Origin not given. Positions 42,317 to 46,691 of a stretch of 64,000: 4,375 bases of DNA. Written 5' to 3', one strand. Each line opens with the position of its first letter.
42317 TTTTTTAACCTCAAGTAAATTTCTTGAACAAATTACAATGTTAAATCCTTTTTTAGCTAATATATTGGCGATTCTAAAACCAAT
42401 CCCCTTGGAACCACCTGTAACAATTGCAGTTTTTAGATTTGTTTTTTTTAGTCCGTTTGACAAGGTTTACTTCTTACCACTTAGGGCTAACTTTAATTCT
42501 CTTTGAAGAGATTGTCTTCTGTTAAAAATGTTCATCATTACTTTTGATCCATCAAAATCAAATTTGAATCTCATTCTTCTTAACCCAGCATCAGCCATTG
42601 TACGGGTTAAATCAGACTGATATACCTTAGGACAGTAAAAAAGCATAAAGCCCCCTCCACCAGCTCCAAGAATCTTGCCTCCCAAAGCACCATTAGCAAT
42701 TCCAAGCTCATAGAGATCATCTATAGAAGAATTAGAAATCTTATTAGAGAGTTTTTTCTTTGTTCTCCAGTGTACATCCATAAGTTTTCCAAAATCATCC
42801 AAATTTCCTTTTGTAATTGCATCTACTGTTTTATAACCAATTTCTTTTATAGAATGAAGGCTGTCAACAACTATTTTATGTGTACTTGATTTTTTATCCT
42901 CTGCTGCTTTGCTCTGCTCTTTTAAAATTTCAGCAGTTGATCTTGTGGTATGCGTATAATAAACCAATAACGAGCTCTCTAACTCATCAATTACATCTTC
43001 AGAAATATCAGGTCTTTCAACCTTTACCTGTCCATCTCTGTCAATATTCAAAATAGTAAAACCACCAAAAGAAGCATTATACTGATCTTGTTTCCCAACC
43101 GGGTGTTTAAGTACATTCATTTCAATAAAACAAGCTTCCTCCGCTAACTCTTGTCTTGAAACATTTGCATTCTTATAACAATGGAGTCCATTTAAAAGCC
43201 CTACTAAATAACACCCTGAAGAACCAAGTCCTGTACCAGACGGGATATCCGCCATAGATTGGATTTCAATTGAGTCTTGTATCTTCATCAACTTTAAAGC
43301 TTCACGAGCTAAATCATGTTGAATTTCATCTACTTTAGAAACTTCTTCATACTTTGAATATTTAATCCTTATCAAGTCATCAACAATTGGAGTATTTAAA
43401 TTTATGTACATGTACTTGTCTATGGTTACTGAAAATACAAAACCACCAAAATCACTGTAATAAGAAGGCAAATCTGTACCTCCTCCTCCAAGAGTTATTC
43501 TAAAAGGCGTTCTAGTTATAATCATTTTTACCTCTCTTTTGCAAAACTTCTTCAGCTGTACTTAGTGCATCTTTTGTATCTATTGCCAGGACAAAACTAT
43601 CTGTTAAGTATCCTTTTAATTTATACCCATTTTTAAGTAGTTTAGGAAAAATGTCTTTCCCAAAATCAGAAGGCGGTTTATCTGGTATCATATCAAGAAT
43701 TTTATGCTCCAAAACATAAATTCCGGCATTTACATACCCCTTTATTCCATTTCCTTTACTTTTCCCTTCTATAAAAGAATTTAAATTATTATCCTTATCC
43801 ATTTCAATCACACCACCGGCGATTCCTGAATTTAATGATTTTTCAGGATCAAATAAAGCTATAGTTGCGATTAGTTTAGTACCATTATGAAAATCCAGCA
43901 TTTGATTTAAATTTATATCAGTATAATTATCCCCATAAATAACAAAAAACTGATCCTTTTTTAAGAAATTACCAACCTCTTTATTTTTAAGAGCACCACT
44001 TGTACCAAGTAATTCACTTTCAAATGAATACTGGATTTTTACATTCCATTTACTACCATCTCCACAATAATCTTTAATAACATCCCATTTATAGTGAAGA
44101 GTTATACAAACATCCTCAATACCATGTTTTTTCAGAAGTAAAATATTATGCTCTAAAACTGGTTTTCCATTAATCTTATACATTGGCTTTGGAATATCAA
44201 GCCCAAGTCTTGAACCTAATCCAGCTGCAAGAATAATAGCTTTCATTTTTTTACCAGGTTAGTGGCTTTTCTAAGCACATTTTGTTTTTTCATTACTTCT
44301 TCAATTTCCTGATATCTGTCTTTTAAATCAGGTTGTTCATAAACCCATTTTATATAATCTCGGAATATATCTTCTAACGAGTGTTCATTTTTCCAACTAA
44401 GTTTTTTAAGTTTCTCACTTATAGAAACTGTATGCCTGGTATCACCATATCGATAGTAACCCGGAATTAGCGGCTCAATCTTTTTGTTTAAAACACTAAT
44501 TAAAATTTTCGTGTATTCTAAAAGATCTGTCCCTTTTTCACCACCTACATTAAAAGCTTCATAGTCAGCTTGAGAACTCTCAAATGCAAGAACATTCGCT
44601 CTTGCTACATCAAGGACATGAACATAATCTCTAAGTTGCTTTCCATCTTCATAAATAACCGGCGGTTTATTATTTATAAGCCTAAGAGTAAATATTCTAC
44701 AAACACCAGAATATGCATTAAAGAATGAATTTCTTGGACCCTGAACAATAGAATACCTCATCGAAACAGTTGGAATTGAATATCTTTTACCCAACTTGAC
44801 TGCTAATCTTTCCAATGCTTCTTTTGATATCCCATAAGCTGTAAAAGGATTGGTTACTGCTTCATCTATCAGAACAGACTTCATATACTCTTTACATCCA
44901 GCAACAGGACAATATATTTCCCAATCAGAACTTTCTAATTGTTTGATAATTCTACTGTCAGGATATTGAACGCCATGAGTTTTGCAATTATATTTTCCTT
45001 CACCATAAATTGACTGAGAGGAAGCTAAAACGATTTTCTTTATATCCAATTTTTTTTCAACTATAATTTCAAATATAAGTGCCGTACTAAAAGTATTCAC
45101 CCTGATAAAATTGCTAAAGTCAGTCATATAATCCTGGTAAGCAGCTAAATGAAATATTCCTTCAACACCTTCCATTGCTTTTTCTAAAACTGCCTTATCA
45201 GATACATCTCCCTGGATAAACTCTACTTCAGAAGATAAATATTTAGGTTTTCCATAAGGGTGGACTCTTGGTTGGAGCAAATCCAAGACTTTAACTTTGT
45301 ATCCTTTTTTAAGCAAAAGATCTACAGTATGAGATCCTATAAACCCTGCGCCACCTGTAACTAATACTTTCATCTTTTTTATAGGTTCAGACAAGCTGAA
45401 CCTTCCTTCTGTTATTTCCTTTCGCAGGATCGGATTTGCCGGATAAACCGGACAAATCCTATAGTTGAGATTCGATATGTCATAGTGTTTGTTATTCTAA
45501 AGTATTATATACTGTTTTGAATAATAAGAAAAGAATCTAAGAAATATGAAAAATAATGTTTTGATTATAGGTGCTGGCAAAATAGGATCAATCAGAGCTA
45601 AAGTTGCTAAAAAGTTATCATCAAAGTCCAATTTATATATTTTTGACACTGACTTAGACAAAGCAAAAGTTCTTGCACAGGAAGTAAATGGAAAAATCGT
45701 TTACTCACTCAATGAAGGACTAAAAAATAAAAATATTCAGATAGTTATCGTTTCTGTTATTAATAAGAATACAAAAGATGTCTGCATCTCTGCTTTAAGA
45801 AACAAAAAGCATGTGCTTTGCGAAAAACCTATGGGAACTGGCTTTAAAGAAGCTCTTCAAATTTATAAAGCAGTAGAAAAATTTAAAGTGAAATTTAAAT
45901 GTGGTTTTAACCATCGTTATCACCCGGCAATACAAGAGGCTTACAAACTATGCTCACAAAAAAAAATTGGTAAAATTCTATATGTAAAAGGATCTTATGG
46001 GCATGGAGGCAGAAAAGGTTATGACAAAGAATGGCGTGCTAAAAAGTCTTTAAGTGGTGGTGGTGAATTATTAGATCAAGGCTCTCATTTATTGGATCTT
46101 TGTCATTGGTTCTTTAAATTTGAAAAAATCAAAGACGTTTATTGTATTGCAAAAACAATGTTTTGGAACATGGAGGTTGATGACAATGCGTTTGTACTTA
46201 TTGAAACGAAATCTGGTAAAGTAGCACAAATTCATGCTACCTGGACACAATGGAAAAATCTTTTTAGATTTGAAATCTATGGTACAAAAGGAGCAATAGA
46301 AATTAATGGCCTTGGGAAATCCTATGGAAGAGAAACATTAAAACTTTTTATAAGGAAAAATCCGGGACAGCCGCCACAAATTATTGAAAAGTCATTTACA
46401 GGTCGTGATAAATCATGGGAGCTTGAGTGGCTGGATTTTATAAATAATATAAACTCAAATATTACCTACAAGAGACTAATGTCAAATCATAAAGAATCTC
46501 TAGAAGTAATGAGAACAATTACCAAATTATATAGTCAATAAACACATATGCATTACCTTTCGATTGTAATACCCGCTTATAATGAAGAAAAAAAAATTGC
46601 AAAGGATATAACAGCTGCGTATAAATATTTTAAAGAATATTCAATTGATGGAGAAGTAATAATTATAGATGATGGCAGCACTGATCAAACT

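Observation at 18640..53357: ~35 kb island built almost entirely from polyprenyl-phosphate GT2 / GT-C modules plus FG-GAP propellers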

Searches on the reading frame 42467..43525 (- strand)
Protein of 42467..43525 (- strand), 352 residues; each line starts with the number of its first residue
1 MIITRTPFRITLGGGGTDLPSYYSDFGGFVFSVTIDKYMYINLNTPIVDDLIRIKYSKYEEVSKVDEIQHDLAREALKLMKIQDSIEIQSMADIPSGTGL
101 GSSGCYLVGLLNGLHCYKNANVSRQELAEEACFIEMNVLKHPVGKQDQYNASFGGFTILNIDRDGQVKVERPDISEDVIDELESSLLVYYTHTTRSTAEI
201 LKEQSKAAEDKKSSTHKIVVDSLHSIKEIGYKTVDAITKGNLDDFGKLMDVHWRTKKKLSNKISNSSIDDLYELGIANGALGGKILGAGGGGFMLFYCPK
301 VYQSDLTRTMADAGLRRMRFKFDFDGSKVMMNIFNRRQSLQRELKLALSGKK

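Call 5: search_protein_families(library=pfam, proteins=[window:42467-43525:-], max_evalue=0.01)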
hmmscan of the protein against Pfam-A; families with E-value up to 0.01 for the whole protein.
window:42467-43525:- (352 aa): 2 families
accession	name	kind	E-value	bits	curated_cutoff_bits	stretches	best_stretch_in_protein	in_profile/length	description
PF00288.32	GHMP_kinases_N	-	1.1e-10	42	22.3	1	74-155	4-87/87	GHMP kinases N terminal domain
PF08544.19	GHMP_kinases_C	-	2.2e-09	38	21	1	234-298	2-66/85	GHMP kinases C terminal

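Call 9: search_protein_families(library=ncbifam, proteins=[window:42467-43525:-], max_evalue=0.01)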
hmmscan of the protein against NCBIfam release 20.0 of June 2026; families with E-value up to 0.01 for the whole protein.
window:42467-43525:- (352 aa): 12 families
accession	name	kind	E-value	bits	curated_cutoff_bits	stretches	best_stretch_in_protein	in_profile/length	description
NF049969.1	GlMnHpPKinHddA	equivalog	1.7e-52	178.9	600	1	2-328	3-334/338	D-glycero-D-manno-heptose 7-phosphate kinase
NF009948.0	PRK13412.1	equivalog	9.9e-28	96.3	721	1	80-295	721-932/974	bifunctional fucokinase/fucose-1-phosphate guanylyltransferase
TIGR00549.1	mevalon_kin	equivalog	3.6e-23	82.4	163.05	1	71-296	64-275/276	mevalonate kinase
NF003036.0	PRK03926.1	equivalog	3e-19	69.2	403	1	50-316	42-285/302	mevalonate kinase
NF003006.0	PRK03817.1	equivalog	1.6e-11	43.8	443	2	3-154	3-156/352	galactokinase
TIGR00131.1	gal_kin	equivalog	3e-07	29.7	226.65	1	231-303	283-355/388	galactokinase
TIGR00191.1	thrB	equivalog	8.1e-07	28.2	168.25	1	52-172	44-160/304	homoserine kinase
NF003705.0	PRK05322.1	equivalog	3.1e-06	26.2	385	0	224-293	273-344/388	galactokinase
NF001816.0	PRK00555.1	equivalog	6.3e-06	25.4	509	1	92-307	98-333/363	galactokinase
NF002288.1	PRK01212.1-4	equivalog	0.00019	20.6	194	1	75-176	66-164/303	homoserine kinase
NF040725.1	panto_kin_Meth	equivalog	0.0012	17.8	380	1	54-155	56-152/286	pantoate kinase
NF003472.0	PRK05101.1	equivalog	0.0084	15.1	499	0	85-149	112-176/382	galactokinase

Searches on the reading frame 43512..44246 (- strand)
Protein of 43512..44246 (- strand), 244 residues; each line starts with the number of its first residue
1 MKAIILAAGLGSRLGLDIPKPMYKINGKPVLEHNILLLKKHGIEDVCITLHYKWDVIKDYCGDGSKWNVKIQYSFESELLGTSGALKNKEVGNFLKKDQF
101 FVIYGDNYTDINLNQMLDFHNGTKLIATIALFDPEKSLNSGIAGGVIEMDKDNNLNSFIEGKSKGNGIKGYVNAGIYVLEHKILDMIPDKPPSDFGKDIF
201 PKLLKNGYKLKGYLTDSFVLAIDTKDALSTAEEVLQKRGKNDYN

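Call 5: search_protein_families(library=pfam, proteins=[window:43512-44246:-], max_evalue=0.01)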
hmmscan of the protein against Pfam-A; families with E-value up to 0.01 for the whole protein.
window:43512-44246:- (244 aa): 3 families
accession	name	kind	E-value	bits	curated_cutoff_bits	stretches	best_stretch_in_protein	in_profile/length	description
PF00483.29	NTP_transferase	-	2.2e-28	99.9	21.2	1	2-212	1-218/245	Nucleotidyl transferase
PF12804.13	NTP_transf_3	-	5e-09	37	27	1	3-106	1-95/160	MobA-like NTP transferase domain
PF01128.25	IspD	-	1.2e-06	28.9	27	1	2-52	2-53/221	2-C-methyl-D-erythritol 4-phosphate cytidylyltransferase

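Call 9: search_protein_families(library=ncbifam, proteins=[window:43512-44246:-], max_evalue=0.01)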
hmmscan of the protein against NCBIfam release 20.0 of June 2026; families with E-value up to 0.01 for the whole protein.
window:43512-44246:- (244 aa): 40 families (the best 25 are shown)
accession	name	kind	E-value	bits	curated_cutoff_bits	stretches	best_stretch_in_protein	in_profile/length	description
NF052502.1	man1P_GTase_Rv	exception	2.3e-37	128.7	440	1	2-229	2-224/352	mannose-1-phosphate guanylyltransferase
NF049965.1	GlMnHpPGnyltfHddC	equivalog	6.6e-32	110.9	300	1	1-187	1-175/221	D-glycero-D-manno-heptose 1-phosphate guanosyltransferase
TIGR03992.1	Arch_glmU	subfamily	3.8e-28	98.5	292.1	1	1-194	1-183/393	bifunctional sugar-1-phosphate nucleotidylyltransferase/acetyltransferase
TIGR02623.1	G1P_cyt_trans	equivalog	2.7e-27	95.8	300.25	2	82-234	106-244/255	glucose-1-phosphate cytidylyltransferase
NF045761.1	NAMPUrTaseMurU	equivalog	1.2e-25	90.7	250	1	1-122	1-123/226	N-acetylmuramate alpha-1-phosphate uridylyltransferase MurU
TIGR01208.1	rmlA_long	equivalog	1.7e-21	76.5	320.25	1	2-235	1-234/353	glucose-1-phosphate thymidylyltransferase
NF041313.1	UDPGP_AglF_Halo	equivalog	3.8e-20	72.3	400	1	1-196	1-191/234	UTP--glucose-1-phosphate uridylyltransferase AglF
NF010934.1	PRK14354.1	equivalog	4.9e-17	61.6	450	1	3-239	2-240/447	bifunctional UDP-N-acetylglucosamine diphosphorylase/glucosamine-1-phosphate N-acetyltransferase GlmU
NF041173.1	Sug_nt_acttase_Thmprot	equivalog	3.2e-16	59.3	600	1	1-193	1-182/405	bifunctional sugar-1-phosphate nucleotidylyltransferase/acetyltransferase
TIGR01173.1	glmU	equivalog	5.1e-15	55.3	366.85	1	1-186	1-179/452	bifunctional UDP-N-acetylglucosamine diphosphorylase/glucosamine-1-phosphate N-acetyltransferase GlmU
NF010939.0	PRK14359.1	equivalog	6.4e-15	54.7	592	1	3-225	5-204/430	bifunctional UDP-N-acetylglucosamine diphosphorylase/glucosamine-1-phosphate N-acetyltransferase GlmU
NF003670.0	PRK05293.1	equivalog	3.3e-14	52.6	470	1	3-224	7-247/382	glucose-1-phosphate adenylyltransferase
NF010935.0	PRK14355.1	equivalog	6.9e-13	48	718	1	2-184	5-183/459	bifunctional UDP-N-acetylglucosamine diphosphorylase/glucosamine-1-phosphate N-acetyltransferase GlmU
NF010937.0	PRK14357.1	equivalog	8.9e-13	47.9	658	1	1-185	1-175/448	bifunctional UDP-N-acetylglucosamine diphosphorylase/glucosamine-1-phosphate N-acetyltransferase GlmU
NF010933.0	PRK14353.1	equivalog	1.7e-11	43.4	505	1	2-240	7-247/453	bifunctional UDP-N-acetylglucosamine diphosphorylase/glucosamine-1-phosphate N-acetyltransferase GlmU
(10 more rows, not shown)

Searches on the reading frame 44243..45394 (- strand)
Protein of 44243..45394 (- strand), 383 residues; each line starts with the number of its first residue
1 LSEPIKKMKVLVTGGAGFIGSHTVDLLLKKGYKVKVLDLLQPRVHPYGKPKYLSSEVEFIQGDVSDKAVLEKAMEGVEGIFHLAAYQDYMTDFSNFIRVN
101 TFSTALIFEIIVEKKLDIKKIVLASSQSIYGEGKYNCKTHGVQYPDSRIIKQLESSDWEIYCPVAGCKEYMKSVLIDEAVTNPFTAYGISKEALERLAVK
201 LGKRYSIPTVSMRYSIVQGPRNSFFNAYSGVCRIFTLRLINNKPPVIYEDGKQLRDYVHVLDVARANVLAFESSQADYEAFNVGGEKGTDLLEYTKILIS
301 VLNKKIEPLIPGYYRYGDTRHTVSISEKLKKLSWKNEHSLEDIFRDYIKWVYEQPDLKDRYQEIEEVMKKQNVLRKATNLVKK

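Call 5: search_protein_families(library=pfam, proteins=[window:44243-45394:-], max_evalue=0.01)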
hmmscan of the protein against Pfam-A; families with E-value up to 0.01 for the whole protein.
window:44243-45394:- (383 aa): 11 families
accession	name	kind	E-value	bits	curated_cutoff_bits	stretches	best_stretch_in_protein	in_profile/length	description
PF01370.27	Epimerase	-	4.2e-42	144.6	20.9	2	10-135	1-124/240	NAD dependent epimerase/dehydratase family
PF16363.11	GDP_Man_Dehyd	-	1.7e-31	110.4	27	2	11-134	1-137/332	GDP-mannose 4,6 dehydratase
PF01073.25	3Beta_HSD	-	7e-19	68.3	22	1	11-135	1-125/280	3-beta hydroxysteroid dehydrogenase/isomerase family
PF07993.18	NAD_binding_4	-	1.6e-11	44.3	20.1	1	12-232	1-223/258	Male sterility protein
PF05368.20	NmrA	-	1.3e-09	38.5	27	1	7-87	2-81/298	NmrA-like family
PF02719.21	Polysacc_synt_2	-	3.2e-09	36.8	20.2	1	10-126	1-128/293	Polysaccharide biosynthesis protein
PF00106.31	adh_short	-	2.2e-07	31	26.6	1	10-78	3-72/195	short chain dehydrogenase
PF13460.12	NAD_binding_10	-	2.3e-06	28.1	27.2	1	14-132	1-104/184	NAD(P)H-binding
PF08659.16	KR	-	0.0005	20.5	22.6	1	10-85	3-90/180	KR domain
PF04321.23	RmlD_sub_bind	-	0.00059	19.4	27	0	8-88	1-63/287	RmlD substrate binding domain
PF02254.24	TrkA_N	-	0.0091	16.7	23.8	0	15-73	5-58/116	TrkA-N domain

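Call 9: search_protein_families(library=ncbifam, proteins=[window:44243-45394:-], max_evalue=0.01)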
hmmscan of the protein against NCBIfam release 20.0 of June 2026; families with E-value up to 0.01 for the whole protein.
window:44243-45394:- (383 aa): 50 families (the best 25 are shown)
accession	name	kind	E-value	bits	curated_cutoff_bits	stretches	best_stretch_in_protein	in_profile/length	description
TIGR01179.1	galE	equivalog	1.7e-35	122.4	262.3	2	9-134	1-129/332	UDP-glucose 4-epimerase GalE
TIGR01181.1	dTDP_gluc_dehyt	equivalog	2.5e-30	105.7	365.1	1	9-353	1-313/321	dTDP-glucose 4,6-dehydratase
TIGR02197.1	heptose_epim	equivalog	3.9e-26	92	274.6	2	177-353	128-315/316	ADP-glyceromanno-heptose 6-epimerase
TIGR04180.1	EDH_00030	hypoth_equivalog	2.2e-22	79.5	475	2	10-135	1-130/297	NAD-dependent 4,6-dehydratase LegB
TIGR03466.1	HpnA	hypoth_equivalog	3.1e-21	75.6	367.65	1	8-132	1-119/327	hopanoid-associated sugar epimerase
NF007956.0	PRK10675.1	subfamily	1.8e-20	73.3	394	2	8-132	1-130/338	UDP-glucose 4-epimerase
NF007490.0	PRK10084.1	subfamily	9.3e-16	57.7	649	1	8-359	1-342/361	dTDP-glucose 4,6-dehydratase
NF011728.1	PRK15181.1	equivalog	1.8e-15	56.8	760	1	176-353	154-339/348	Vi polysaccharide biosynthesis UDP-N-acetylglucosaminuronic acid C-4 epimerase TviC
NF043036.1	ErythonDh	equivalog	1.1e-14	54.4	325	1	8-132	1-131/321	D-erythronate dehydrogenase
NF042422.1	oxyalk_red_OleD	equivalog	1.3e-14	54.3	580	1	8-133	1-117/329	2-alkyl-3-oxoalkanoate reductase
NF007582.0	PRK10217.1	equivalog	3e-12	46.3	698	2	178-304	151-272/355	dTDP-glucose 4,6-dehydratase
NF042423.1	oxyalk_red_Shew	equivalog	1.7e-11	43.7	580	1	8-134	9-126/331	2-alkyl-3-oxoalkanoate reductase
NF008360.0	PRK11150.1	equivalog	4.8e-11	42.4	452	1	174-299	127-251/310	ADP-glyceromanno-heptose 6-epimerase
NF041293.1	G6PDh_Azf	equivalog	2.3e-10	40.3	400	1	9-132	4-121/252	NAD-dependent glucose-6-phosphate dehydrogenase Azf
NF052578.1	StrlDmthSdmBMthl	equivalog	7.5e-10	39.1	600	1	8-131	1-118/328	sterol demethylase protein SdmB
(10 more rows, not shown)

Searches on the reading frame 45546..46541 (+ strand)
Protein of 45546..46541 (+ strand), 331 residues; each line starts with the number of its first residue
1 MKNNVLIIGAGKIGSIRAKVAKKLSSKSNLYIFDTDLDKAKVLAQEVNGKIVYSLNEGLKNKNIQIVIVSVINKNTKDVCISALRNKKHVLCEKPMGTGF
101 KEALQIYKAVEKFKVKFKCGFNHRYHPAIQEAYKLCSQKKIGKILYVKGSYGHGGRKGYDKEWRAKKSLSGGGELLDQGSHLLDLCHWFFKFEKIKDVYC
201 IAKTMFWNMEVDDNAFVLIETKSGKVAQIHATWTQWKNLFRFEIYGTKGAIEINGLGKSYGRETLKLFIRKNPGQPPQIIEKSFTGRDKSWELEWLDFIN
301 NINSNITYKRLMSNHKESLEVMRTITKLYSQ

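Call 5: search_protein_families(library=pfam, proteins=[window:45546-46541:+], max_evalue=0.01)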
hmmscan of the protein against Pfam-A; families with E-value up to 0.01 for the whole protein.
window:45546-46541:+ (331 aa): 8 families
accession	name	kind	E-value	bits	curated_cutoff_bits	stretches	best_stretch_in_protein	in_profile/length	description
PF22725.1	GFO_IDH_MocA_C3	-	4.5e-30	104.6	27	1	129-252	1-124/124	GFO/IDH/MocA C-terminal domain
PF02894.22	GFO_IDH_MocA_C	-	1.1e-19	71.5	22.9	1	137-279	5-151/218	Oxidoreductase family, C-terminal alpha/beta domain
PF01408.29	GFO_IDH_MocA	-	1.3e-18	68.3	24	1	4-120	2-119/120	Oxidoreductase family, NAD-binding Rossmann fold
PF01488.26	Shikimate_DH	-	0.00012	22.6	24.3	1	2-74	12-86/138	Shikimate / quinate 5-dehydrogenase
PF03435.24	Sacchrp_dh_NADP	-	0.00014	22.6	25.1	1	5-89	1-81/129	Saccharopine dehydrogenase NADP binding domain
PF03807.23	F420_oxidored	-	0.0022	19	21.6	1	5-83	2-79/94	NADP oxidoreductase coenzyme F420-dependent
PF02629.25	CoA_binding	-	0.0028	18.8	22.3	1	2-86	3-86/97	CoA binding domain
PF01262.27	AlaDh_PNT_C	-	0.0069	16.3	23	1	4-56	30-80/214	Alanine dehydrogenase/PNT, C-terminal domain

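Call 9: search_protein_families(library=ncbifam, proteins=[window:45546-46541:+], max_evalue=0.01)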
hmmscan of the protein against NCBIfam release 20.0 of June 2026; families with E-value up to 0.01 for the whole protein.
window:45546-46541:+ (331 aa): 20 families
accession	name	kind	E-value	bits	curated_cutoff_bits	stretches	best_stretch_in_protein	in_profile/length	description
TIGR04380.1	myo_inos_iolG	equivalog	3.1e-32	111.7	355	1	4-255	3-254/330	inositol 2-dehydrogenase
NF052479.1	LevoglcsnDh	equivalog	1.4e-29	103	650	2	56-205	66-215/386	levoglucosan dehydrogenase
NF040723.1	UDP-GlcNAcDh_Arch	equivalog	4.2e-22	79.1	450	1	5-254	3-238/302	UDP-N-acetylglucosamine 3-dehydrogenase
NF052679.1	InsChiInosDhIolG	equivalog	3e-14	52.8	540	1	4-303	4-292/343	bifunctional inositol 2-dehydrogenase/D-chiro-inositol 1-dehydrogenase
NF041392.1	XylDh_Gfo6_Halo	equivalog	1.3e-12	47.2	350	1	38-255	53-277/350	D-xylose 1-dehydrogenase Gfo6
NF058563.1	BT_2159_fam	equivalog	2.3e-09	36.7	650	1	5-190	3-183/350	disaccharide 3-dehydrogenase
NF008607.0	PRK11579.1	subfamily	6.4e-09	35.3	330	1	38-251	39-247/346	oxidoreductase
NF009830.0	PRK13304.1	equivalog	1.3e-06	28.1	267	1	5-91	4-89/265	aspartate dehydrogenase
NF003995.0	PRK05472.2-4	subfamily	1.2e-05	25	126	1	2-80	83-162/213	redox-sensing transcriptional repressor Rex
NF058561.1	BT_2158_fam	equivalog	3.7e-05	22.5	750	1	13-148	43-181/487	glycoside 3-dehydrogenase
NF007574.0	PRK10206.1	equivalog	5.6e-05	22.3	352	1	50-184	52-181/345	oxidoreductase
NF003990.0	PRK05472.1-4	equivalog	0.00019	21.1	233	1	3-82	85-165/214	redox-sensing transcriptional repressor Rex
NF001319.0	PRK00258.3-3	equivalog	0.00082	18.5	252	1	3-87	123-212/279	shikimate dehydrogenase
NF003989.0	PRK05472.1-3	equivalog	0.0023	17.7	177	1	3-79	86-163/215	redox-sensing transcriptional repressor Rex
TIGR01035.1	hemA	equivalog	0.0027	16.7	209.55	1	3-70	181-247/416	glutamyl-tRNA reductase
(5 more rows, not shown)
